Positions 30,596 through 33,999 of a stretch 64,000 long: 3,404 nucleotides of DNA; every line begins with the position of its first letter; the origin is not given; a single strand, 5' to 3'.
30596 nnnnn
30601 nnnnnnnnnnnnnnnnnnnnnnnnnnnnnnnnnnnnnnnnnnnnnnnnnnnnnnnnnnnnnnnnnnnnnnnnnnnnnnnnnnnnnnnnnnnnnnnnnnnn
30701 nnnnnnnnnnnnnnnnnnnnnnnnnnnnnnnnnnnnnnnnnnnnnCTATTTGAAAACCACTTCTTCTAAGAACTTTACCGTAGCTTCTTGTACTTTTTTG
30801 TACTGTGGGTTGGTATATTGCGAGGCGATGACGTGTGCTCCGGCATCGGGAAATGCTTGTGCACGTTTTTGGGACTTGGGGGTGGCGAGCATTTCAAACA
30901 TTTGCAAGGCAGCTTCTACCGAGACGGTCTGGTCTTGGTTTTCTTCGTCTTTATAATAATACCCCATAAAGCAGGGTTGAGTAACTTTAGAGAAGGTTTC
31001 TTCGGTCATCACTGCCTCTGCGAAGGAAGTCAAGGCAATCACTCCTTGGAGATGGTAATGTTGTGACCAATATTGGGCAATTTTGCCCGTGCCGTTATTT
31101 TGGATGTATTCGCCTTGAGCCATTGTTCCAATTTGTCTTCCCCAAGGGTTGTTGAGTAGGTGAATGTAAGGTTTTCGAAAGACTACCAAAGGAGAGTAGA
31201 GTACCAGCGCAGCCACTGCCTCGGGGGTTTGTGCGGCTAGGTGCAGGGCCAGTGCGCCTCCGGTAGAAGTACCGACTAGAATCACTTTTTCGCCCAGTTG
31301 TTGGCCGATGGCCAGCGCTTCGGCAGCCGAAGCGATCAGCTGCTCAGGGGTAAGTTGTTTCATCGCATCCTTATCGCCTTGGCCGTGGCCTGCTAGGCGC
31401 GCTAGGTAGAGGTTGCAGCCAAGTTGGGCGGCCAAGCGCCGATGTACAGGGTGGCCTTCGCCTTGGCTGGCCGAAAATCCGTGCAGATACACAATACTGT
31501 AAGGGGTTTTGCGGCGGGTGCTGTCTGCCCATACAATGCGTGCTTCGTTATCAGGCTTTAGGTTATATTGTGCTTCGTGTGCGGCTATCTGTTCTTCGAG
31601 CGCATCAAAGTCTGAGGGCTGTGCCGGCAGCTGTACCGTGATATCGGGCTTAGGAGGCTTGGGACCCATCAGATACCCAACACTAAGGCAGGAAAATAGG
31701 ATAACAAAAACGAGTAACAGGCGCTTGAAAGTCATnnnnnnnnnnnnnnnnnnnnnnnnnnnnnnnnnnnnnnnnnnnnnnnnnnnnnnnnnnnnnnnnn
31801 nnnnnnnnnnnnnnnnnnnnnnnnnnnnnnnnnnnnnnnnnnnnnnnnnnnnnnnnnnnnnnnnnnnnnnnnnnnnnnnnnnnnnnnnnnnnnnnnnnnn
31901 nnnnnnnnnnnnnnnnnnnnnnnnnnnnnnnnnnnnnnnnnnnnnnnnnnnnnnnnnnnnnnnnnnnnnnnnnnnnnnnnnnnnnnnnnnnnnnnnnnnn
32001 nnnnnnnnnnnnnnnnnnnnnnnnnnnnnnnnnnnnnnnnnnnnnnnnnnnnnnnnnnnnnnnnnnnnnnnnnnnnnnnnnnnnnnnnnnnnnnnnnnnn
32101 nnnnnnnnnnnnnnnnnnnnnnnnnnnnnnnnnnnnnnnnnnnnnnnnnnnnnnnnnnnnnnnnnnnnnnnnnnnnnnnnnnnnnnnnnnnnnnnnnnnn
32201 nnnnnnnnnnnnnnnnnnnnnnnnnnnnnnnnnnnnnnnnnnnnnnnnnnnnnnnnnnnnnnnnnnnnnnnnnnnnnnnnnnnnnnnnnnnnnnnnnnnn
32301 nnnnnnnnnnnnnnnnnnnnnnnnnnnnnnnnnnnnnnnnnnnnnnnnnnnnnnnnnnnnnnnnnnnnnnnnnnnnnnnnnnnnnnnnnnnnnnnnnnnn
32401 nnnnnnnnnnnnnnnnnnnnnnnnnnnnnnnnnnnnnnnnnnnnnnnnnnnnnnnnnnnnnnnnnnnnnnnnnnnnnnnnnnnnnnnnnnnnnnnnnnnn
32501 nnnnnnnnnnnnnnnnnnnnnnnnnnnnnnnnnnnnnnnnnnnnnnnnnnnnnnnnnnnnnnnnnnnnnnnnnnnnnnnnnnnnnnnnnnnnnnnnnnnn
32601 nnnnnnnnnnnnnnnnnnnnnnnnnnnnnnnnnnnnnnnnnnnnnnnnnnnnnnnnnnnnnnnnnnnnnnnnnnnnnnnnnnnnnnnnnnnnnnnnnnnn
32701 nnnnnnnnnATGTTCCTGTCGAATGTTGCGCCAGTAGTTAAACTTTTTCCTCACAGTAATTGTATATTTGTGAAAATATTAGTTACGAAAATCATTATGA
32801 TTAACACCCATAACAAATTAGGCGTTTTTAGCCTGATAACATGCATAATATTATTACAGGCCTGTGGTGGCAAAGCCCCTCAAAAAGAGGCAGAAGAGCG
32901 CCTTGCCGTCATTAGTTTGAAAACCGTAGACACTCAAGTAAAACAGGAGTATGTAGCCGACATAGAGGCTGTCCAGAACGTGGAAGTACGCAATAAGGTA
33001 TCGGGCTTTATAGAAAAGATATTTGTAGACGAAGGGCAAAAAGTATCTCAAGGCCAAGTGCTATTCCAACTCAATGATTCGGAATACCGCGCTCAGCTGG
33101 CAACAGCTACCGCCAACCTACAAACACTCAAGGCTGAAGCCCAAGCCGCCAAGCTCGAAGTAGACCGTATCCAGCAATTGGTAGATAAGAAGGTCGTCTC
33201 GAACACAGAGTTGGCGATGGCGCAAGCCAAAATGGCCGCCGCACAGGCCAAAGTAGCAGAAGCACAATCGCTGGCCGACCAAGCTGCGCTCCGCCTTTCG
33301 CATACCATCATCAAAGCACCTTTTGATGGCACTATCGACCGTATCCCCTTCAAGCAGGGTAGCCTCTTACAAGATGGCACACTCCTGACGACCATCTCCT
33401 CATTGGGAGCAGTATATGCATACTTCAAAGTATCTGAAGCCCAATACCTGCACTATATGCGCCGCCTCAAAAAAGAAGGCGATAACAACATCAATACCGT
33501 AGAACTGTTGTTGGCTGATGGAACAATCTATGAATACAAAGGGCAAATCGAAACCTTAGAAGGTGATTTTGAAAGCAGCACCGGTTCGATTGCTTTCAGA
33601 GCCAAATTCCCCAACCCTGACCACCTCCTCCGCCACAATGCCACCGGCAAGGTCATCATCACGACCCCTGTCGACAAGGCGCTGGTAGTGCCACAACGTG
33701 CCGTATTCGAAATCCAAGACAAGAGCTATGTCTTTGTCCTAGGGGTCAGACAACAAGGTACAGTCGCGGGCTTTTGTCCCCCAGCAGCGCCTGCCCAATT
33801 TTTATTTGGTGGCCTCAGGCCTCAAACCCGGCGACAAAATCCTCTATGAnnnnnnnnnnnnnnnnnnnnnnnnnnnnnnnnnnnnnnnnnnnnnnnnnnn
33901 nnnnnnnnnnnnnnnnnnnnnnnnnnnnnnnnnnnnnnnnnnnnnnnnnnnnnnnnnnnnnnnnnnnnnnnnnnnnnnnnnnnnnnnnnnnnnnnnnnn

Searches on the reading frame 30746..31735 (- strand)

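Call 58: search_protein_families(library=pfam, proteins=[window:30746-31735:-], max_evalue=0.00001)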
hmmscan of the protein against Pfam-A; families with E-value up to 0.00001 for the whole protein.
window:30746-31735:- (329 aa): 4 families
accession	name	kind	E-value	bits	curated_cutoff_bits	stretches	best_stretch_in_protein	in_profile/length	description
PF12146.15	Hydrolase_4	-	1.4e-11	44.6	27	1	81-213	7-141/239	Serine aminopeptidase, S33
PF12697.13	Abhydrolase_6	-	1.3e-10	42.7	26.3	1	81-211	1-121/217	Alpha/beta hydrolase family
PF00561.26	Abhydrolase_1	-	2.8e-09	37.5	25.8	1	80-186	2-103/245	alpha/beta hydrolase fold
PF00326.27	Peptidase_S9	-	9.4e-06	25.7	22.6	0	123-192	38-107/213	Prolyl oligopeptidase family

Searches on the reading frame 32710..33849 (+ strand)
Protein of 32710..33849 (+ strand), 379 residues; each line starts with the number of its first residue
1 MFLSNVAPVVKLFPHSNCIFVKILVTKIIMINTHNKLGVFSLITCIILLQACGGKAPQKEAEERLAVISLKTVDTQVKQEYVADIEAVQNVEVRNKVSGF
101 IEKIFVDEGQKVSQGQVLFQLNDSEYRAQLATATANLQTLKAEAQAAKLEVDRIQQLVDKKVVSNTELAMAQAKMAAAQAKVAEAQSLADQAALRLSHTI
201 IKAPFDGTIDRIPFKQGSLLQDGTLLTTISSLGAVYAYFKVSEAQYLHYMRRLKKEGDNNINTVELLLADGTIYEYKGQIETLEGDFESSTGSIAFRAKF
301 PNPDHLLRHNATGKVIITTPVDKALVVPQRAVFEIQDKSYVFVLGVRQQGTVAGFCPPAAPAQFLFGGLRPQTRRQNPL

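Call 58: search_protein_families(library=pfam, proteins=[window:32710-33849:+], max_evalue=0.00001)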
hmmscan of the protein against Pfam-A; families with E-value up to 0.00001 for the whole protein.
window:32710-33849:+ (379 aa): 4 families
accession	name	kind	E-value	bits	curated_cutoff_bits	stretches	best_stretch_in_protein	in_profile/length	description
PF16576.10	HlyD_D23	-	3.2e-19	69.5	30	1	89-310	18-211/214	Barrel-sandwich domain of CusB or HlyD membrane-fusion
PF13437.12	HlyD_3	-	1.6e-17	64.6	22.2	1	201-304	2-97/106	HlyD family secretion protein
PF13533.13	Biotin_lipoyl_2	-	2.5e-09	37.2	29.8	1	91-122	1-32/32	Biotin-lipoyl like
PF00364.28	Biotin_lipoyl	-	8.7e-09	35.5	22.1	0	90-121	42-73/73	Biotin-requiring enzyme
